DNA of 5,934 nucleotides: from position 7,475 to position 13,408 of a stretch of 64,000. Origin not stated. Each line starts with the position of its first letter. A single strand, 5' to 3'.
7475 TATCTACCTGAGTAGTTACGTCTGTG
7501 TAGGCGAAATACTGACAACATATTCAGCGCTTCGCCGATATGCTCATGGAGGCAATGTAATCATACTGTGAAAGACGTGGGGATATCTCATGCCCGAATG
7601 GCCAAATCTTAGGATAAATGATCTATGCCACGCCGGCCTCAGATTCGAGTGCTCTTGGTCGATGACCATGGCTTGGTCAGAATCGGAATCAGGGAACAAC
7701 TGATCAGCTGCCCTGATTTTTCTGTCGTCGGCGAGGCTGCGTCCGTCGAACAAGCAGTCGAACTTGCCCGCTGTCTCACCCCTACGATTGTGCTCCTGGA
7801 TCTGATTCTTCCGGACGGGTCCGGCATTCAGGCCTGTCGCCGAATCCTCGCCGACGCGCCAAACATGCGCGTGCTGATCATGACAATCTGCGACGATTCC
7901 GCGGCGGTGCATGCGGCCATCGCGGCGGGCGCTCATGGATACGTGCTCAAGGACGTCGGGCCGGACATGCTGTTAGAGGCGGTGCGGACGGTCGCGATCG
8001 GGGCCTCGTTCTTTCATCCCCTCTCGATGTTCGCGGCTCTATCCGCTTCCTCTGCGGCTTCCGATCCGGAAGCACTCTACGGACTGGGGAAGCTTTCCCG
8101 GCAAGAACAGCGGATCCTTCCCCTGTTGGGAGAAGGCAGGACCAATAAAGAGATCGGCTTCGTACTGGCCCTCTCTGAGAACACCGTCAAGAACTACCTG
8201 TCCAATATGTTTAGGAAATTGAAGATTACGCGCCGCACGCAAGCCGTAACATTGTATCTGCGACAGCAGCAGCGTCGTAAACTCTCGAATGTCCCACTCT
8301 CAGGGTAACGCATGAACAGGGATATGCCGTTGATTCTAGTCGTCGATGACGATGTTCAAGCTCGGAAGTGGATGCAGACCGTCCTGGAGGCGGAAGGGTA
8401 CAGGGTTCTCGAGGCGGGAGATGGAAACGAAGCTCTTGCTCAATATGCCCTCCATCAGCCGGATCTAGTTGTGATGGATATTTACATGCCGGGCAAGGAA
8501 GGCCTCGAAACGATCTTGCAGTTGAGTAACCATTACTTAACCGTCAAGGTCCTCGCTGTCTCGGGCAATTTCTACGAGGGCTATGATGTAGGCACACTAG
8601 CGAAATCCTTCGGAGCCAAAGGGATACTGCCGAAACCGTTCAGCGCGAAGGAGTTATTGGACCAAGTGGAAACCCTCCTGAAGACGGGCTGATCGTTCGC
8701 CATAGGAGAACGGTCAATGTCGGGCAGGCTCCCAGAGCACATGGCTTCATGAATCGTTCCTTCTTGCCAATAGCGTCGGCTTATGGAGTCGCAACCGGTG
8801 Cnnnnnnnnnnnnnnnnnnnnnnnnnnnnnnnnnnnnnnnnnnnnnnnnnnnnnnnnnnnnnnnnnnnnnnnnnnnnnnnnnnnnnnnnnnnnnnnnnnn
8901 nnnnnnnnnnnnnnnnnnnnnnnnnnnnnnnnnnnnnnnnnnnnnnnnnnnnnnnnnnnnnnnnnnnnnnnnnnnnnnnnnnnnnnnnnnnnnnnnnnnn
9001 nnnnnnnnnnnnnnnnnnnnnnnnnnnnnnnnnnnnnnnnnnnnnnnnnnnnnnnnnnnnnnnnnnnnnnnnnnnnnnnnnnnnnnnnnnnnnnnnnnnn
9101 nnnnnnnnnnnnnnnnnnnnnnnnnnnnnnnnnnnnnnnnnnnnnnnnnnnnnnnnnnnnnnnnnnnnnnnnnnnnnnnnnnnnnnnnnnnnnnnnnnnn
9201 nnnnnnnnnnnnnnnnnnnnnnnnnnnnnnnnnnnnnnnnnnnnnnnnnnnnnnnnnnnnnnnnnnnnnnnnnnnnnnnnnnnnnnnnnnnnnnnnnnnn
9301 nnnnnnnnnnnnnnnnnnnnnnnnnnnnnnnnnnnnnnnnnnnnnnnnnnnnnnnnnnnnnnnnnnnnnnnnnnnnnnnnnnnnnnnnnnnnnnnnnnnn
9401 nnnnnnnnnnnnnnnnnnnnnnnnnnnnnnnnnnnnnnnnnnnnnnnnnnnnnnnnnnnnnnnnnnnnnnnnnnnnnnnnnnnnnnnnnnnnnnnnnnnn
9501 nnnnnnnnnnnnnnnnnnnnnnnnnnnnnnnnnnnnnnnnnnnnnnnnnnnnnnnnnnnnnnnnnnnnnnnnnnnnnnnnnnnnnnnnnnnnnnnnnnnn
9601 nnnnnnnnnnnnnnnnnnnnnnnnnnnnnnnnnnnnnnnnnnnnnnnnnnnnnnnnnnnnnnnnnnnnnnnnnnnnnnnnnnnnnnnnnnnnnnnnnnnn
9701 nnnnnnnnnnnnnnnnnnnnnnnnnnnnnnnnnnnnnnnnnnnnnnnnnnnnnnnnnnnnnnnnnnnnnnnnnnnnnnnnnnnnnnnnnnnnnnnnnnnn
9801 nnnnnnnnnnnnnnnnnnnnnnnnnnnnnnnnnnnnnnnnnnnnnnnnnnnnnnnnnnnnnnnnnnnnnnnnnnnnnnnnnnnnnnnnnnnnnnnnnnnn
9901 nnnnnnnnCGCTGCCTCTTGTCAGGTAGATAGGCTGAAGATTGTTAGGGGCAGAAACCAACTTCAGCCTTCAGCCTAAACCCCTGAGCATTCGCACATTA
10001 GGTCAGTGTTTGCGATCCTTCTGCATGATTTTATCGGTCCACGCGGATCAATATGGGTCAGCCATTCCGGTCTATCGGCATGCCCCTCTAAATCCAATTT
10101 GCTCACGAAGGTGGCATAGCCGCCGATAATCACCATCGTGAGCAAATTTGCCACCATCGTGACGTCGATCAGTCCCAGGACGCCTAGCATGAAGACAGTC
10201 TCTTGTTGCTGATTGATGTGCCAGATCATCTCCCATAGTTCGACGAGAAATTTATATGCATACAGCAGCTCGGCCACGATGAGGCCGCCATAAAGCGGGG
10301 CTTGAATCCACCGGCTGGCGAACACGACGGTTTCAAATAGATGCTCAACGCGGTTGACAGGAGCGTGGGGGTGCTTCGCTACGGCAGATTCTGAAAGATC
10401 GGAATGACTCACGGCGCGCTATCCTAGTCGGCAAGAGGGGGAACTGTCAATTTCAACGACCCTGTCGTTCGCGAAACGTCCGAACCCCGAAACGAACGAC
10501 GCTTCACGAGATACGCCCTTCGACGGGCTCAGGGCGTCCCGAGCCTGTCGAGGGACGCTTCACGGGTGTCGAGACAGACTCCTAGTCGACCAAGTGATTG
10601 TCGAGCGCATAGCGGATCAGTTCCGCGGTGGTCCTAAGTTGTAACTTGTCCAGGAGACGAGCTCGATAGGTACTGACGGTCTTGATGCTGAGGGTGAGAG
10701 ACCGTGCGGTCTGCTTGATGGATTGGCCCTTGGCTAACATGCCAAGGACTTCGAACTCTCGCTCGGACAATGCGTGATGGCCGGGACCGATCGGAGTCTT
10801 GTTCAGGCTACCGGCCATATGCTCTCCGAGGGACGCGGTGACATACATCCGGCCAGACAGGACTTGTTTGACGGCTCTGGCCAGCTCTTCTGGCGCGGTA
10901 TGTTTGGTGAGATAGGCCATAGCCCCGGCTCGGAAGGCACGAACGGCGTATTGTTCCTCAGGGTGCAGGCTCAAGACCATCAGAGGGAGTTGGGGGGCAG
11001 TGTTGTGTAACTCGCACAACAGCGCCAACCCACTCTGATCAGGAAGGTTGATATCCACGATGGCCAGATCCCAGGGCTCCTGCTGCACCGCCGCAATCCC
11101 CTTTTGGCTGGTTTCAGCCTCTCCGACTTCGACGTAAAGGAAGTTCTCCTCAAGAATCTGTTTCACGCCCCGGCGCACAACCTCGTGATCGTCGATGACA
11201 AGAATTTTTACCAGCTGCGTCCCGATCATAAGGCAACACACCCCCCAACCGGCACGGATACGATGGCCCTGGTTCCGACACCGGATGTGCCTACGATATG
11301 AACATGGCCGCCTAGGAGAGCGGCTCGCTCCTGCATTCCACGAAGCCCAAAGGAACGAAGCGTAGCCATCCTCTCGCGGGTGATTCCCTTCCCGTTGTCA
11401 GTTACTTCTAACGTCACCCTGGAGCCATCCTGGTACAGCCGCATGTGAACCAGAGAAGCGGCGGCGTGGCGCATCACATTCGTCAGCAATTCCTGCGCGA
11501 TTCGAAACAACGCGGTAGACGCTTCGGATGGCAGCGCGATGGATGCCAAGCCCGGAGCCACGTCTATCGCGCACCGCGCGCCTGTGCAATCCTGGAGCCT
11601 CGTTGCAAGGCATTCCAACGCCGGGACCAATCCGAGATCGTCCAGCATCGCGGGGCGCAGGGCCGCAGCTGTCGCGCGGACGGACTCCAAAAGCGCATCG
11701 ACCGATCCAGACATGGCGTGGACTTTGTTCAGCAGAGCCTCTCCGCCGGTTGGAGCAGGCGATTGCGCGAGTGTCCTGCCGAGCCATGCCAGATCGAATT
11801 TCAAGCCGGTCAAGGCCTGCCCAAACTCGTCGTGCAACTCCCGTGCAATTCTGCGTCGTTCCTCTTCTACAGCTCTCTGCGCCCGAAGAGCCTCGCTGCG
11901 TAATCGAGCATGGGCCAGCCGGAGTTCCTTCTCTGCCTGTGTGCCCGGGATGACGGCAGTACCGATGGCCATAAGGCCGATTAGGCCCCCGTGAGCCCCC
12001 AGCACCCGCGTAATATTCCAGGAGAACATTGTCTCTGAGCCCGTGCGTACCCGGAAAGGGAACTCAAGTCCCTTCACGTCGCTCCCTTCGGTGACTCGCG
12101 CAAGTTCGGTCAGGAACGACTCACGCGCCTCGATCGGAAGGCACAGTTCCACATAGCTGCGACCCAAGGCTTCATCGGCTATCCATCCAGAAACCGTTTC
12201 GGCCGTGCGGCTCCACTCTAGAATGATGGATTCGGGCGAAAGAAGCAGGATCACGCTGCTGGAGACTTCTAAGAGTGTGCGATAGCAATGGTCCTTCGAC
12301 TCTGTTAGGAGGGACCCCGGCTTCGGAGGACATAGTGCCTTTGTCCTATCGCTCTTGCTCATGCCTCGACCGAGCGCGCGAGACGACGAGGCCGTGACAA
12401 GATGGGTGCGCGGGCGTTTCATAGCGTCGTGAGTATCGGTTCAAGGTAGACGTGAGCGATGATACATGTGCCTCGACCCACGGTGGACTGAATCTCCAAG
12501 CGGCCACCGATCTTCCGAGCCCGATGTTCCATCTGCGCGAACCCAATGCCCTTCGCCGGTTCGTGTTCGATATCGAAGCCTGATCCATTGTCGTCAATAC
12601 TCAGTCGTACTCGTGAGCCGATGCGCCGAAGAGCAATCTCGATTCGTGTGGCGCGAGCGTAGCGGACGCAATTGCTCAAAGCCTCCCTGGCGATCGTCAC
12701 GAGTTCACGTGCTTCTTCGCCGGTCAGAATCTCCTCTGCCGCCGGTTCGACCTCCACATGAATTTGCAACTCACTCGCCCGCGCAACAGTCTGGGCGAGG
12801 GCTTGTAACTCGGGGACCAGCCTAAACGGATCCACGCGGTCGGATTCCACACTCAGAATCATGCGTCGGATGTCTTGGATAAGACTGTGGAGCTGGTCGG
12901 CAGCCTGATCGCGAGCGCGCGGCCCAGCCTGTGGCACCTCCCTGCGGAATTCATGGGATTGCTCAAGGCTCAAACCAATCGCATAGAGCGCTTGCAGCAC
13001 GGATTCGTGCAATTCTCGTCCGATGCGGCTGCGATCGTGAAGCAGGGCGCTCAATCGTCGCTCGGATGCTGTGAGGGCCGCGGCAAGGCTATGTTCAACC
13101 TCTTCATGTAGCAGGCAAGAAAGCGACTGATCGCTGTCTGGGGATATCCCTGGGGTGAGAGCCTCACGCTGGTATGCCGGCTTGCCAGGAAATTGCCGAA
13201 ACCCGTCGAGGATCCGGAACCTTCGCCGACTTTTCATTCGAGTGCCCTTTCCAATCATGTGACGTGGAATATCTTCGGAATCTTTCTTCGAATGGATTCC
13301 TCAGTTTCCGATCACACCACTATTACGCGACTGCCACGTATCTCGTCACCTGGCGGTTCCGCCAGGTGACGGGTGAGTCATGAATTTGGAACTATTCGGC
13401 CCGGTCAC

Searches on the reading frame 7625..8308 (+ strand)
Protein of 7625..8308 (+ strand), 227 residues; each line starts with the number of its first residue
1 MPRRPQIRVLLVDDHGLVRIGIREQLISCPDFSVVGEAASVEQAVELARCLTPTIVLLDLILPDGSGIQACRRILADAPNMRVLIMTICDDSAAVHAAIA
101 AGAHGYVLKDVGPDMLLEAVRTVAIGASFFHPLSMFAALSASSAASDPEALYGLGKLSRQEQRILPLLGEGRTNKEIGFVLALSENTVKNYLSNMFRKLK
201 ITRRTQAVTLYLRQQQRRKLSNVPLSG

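Call 86: search_protein_families(library=pfam, proteins=[window:7625-8308:+], max_evalue=0.000001)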
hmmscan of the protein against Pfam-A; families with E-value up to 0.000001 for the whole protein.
window:7625-8308:+ (227 aa): 2 families
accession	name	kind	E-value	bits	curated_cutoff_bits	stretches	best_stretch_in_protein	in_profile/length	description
PF00072.30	Response_reg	-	5.8e-23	81.6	30.2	1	9-121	1-111/111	Response regulator receiver domain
PF00196.25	GerE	-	4.7e-16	58.6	23.5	1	157-210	3-56/57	Bacterial regulatory proteins, luxR family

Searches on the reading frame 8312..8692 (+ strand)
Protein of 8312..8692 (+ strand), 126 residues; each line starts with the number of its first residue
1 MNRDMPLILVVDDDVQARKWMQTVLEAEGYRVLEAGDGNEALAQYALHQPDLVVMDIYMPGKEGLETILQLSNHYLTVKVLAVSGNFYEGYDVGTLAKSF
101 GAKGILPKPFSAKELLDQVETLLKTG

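Call 86: search_protein_families(library=pfam, proteins=[window:8312-8692:+], max_evalue=0.000001)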
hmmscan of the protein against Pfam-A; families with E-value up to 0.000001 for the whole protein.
window:8312-8692:+ (126 aa): 1 family
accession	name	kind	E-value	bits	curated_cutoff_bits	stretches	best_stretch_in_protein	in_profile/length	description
PF00072.30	Response_reg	-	1.7e-24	86.6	30.2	1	8-119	1-110/111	Response regulator receiver domain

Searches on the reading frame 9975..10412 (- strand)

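Call 86: search_protein_families(library=pfam, proteins=[window:9975-10412:-], max_evalue=0.000001)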
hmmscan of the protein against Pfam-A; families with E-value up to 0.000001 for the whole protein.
window:9975-10412:- (145 aa): 1 family
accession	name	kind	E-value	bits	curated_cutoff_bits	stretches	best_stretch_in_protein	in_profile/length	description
PF03350.21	UPF0114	-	1.5e-27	96.6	23.1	1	31-122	2-93/117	Uncharacterized protein family, UPF0114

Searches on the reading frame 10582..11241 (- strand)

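Call 86: search_protein_families(library=pfam, proteins=[window:10582-11241:-], max_evalue=0.000001)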
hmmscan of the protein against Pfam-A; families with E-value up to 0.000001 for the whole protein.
window:10582-11241:- (219 aa): 2 families
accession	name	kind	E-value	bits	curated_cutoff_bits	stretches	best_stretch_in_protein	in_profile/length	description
PF00072.30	Response_reg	-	9.9e-27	93.8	30.2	1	13-124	1-110/111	Response regulator receiver domain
PF00196.25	GerE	-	9.8e-16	57.6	23.5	1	157-212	2-57/57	Bacterial regulatory proteins, luxR family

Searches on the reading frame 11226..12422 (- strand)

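Call 86: search_protein_families(library=pfam, proteins=[window:11226-12422:-], max_evalue=0.000001)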
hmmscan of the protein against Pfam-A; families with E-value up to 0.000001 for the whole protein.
window:11226-12422:- (398 aa): 4 families
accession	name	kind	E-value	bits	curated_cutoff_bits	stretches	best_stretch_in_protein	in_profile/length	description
PF07730.19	HisKA_3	-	2e-13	51.1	24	1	188-258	1-66/68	Histidine kinase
PF02518.31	HATPase_c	-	5.7e-13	49.7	26.4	1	302-392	3-109/111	Histidine kinase-, DNA gyrase B-, and HSP90-like ATPase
PF08448.16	PAS_4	-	1e-07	32.6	23.1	1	51-155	1-103/110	PAS fold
PF00989.32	PAS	-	2.8e-07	31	22.6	1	47-151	3-110/113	PAS fold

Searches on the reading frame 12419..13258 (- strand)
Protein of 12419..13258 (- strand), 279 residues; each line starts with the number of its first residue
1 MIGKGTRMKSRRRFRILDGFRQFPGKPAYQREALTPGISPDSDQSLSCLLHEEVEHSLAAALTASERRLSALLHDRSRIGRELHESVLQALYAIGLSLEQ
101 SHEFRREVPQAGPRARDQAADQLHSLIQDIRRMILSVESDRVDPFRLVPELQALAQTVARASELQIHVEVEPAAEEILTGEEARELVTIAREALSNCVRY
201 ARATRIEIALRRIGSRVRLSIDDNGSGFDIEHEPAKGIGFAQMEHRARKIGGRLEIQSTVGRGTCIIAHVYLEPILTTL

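Call 86: search_protein_families(library=pfam, proteins=[window:12419-13258:-], max_evalue=0.000001)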
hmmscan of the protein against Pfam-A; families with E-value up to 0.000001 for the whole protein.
window:12419-13258:- (279 aa): 2 families
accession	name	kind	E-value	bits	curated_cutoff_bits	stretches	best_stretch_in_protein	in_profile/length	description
PF02518.31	HATPase_c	-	6.2e-13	49.6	26.4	1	183-272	3-109/111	Histidine kinase-, DNA gyrase B-, and HSP90-like ATPase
PF13581.12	HATPase_c_2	-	1.5e-07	31.9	27.4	1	173-254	19-92/127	Histidine kinase-like ATPase domain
